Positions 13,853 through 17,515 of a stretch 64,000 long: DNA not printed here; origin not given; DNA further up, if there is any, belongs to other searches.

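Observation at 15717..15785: Bipartite heptanucleotide-array element inserted in frame in carB (archetype of at least nine copies in this window)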

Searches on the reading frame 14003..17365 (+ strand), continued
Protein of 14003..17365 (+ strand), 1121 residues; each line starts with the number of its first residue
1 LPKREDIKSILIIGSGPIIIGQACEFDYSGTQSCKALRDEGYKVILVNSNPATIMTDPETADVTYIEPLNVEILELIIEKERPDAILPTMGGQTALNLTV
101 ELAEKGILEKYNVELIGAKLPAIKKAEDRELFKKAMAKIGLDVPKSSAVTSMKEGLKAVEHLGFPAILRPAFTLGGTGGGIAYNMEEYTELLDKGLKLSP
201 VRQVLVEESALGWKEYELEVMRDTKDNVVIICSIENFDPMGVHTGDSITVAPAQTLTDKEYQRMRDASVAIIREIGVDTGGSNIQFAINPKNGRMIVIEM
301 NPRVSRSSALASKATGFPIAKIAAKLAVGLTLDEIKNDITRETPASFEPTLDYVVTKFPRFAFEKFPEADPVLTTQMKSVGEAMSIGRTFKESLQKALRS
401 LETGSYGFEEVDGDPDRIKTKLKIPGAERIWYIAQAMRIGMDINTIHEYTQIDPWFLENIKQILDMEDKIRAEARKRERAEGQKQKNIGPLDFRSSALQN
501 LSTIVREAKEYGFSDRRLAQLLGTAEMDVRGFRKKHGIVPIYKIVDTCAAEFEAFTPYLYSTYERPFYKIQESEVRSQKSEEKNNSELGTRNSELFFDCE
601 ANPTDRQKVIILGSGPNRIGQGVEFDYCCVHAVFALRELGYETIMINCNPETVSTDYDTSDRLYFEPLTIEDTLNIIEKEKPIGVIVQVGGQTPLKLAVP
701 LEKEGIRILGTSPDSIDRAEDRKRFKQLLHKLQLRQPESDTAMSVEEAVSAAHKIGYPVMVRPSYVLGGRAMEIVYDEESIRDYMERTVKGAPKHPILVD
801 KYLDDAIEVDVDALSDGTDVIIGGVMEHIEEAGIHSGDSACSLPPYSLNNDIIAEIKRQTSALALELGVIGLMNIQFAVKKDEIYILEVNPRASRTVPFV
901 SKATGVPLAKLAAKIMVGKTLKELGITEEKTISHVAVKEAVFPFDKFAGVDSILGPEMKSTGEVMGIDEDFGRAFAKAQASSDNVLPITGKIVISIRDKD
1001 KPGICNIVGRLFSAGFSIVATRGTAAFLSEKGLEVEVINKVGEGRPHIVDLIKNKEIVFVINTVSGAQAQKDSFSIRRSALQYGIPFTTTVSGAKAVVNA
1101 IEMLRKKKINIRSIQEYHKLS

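Call 73: predict_structure(alignment_id=A1)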
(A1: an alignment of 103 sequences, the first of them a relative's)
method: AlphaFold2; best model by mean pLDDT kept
length: 1121 residues; sequences in the alignment: 103
mean_pLDDT: 64.1   pTM: 0.49
mean pLDDT of the five models: 64.1, 62.0, 57.2, 53.8, 51.3
residues with pLDDT >= 90: 53; 70-90: 475; 50-70: 300; < 50: 293
segments of 3 or more residues with pLDDT < 50: 17-26, 171-183, 198-201, 210-256, 310-316, 340-389, 487-490, 541-603, 616-626, 651-658, 766-771, 833-846, 932-968, 981-984
pLDDT, mean of each block of 10 residues (from residue 1): 78 61 44 80 83 57 75 87 82 70 88 82 75 82 73 77 61 38 54 54 57 32 36 35 33 44 68 72 62 65 56 54 79 63 32 28 33 29 38 62 66 83 73 89 87 75 89 80 54 61 81 79 80 71 32 25 35 34 32 30 68 52 47 78 72 46 60 74 76 64 83 76 79 85 86 83 48 70 76 71 73 88 67 42 54 89 91 84 81 56 66 89 81 40 27 33 40 53 59 78 77 82 83 81 71 81 63 68 65 64 61 63 39
secondary structure, 60 per line:
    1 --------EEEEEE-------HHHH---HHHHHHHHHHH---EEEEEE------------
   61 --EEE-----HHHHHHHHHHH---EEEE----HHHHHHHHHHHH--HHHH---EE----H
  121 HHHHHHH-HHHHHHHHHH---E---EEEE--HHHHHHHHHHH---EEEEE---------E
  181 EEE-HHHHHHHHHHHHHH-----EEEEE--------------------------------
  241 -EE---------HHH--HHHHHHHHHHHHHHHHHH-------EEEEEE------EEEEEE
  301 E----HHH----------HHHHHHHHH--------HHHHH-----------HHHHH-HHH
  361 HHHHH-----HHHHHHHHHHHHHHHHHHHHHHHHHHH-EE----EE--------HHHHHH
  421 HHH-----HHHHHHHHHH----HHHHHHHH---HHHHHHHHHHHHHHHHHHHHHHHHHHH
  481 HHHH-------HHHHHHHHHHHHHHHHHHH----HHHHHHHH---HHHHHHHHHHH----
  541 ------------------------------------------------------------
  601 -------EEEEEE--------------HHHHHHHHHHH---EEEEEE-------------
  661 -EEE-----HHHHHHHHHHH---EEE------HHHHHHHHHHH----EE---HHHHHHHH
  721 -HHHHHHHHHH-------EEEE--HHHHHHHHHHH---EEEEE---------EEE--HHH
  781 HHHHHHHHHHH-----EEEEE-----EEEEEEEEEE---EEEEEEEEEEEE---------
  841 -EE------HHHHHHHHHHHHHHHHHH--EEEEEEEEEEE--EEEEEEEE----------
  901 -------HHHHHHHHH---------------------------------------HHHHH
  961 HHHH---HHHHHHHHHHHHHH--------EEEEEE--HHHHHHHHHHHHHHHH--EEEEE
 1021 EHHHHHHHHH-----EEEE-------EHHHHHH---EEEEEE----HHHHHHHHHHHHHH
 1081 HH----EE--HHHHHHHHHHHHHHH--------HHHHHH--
elements in order (helices of 4 or more, strands of 3 or more residues): E9-14 H22-25 H29-39 E43-48 E63-65 H71-81 E85-88 H93-104 H107-110 H120-127 H129-138 E146-149 H152-162 E166-170 E180-183 H185-198 E204-208 H258-275 E283-288 E295-301 H319-327 H336-340 H352-356 H358-365 H371-397 H415-423 H429-438 H443-450 H454-484 H492-510 H515-522 H526-536 E608-613 H628-638 E642-647 E662-664 H670-680 E684-686 H693-703 H713-720 H722-731 E739-742 H745-755 E759-763 E773-775 H778-791 E797-801 E807-816 E820-831 H850-867 E870-880 E883-890 H908-916 H956-964 H968-981 E990-995 H998-1013 E1016-1021 H1022-1030 E1036-1039 H1048-1053 E1057-1062 H1067-1082 H1091-1105 H1114-1119
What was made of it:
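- The AlphaFold model is too poor (mean pLDDT 64) to say more than 'low confidence at residues 541-603' (call 73).
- Tried and rejected: The AlphaFold2 model of CarB built from the 103-sequence alignment was poor (mean pLDDT 64; call 73).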

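Call 106: find_encoding_contigs(protein=P0080, flank=6000, max_places=1)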
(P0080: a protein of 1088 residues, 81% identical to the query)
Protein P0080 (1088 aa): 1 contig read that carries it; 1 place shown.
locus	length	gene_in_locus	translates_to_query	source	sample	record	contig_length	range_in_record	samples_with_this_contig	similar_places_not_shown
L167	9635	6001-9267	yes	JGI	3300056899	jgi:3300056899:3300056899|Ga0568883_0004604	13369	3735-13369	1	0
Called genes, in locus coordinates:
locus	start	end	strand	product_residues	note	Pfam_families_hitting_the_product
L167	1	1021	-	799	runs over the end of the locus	PF00515:TPR_1 (faint), PF07719:TPR_2 (faint), PF12895:ANAPC3 (faint), PF13174:TPR_6 (faint), PF13176:TPR_7 (faint), PF13181:TPR_8 (faint), PF13414:TPR_11 (faint), PF13424:TPR_12 (faint), +12 more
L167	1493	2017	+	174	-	PF00156:Pribosyltran, PF14681:UPRTase (weak)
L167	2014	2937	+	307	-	PF02729:OTCace_N, PF00185:OTCace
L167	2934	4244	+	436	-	PF07969:Amidohydro_3 (weak), PF01979:Amidohydro_1, PF12890:DHOase, PF07969:Amidohydro_3 (weak)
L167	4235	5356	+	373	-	PF00988:CPSase_sm_chain, PF00117:GATase, PF07722:Peptidase_C26 (faint)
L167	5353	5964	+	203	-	-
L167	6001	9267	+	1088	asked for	PF25596:CPSase_L_D1, PF02786:CPSase_L_D2, PF02787:CPSase_L_D3, PF25596:CPSase_L_D1, PF02222:ATP-grasp, PF02786:CPSase_L_D2, PF15632:ATPgrasp_Ter, PF02142:MGS, +3 more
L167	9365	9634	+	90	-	?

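Call 107: find_encoding_contigs(protein=P0041, flank=6000, max_places=1)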
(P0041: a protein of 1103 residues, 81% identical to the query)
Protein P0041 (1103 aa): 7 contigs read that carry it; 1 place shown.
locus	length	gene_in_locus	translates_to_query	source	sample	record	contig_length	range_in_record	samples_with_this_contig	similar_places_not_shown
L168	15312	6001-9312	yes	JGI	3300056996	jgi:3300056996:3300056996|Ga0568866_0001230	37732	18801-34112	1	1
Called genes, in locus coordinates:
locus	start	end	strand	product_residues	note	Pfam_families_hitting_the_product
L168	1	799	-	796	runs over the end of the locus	PF00515:TPR_1 (faint), PF07719:TPR_2 (faint), PF12895:ANAPC3 (faint), PF13174:TPR_6 (faint), PF13176:TPR_7 (faint), PF13181:TPR_8 (faint), PF13414:TPR_11 (faint), PF13424:TPR_12 (faint), +15 more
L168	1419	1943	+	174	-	PF00156:Pribosyltran, PF14681:UPRTase (weak)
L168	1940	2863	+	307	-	PF02729:OTCace_N, PF00185:OTCace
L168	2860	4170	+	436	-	PF07969:Amidohydro_3 (weak), PF01979:Amidohydro_1, PF12890:DHOase, PF07969:Amidohydro_3 (weak)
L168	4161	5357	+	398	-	PF00988:CPSase_sm_chain, PF00117:GATase, PF07722:Peptidase_C26 (weak)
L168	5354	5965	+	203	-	-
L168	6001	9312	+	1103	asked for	PF25596:CPSase_L_D1, PF02786:CPSase_L_D2, PF02787:CPSase_L_D3, PF25596:CPSase_L_D1, PF02222:ATP-grasp, PF02786:CPSase_L_D2, PF07478:Dala_Dala_lig_C, PF15632:ATPgrasp_Ter, +4 more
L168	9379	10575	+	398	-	PF09594:GT87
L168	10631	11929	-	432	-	-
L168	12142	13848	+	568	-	PF13231:PMT_2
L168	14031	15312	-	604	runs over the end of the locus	PF27449:LtaS_N, PF00884:Sulfatase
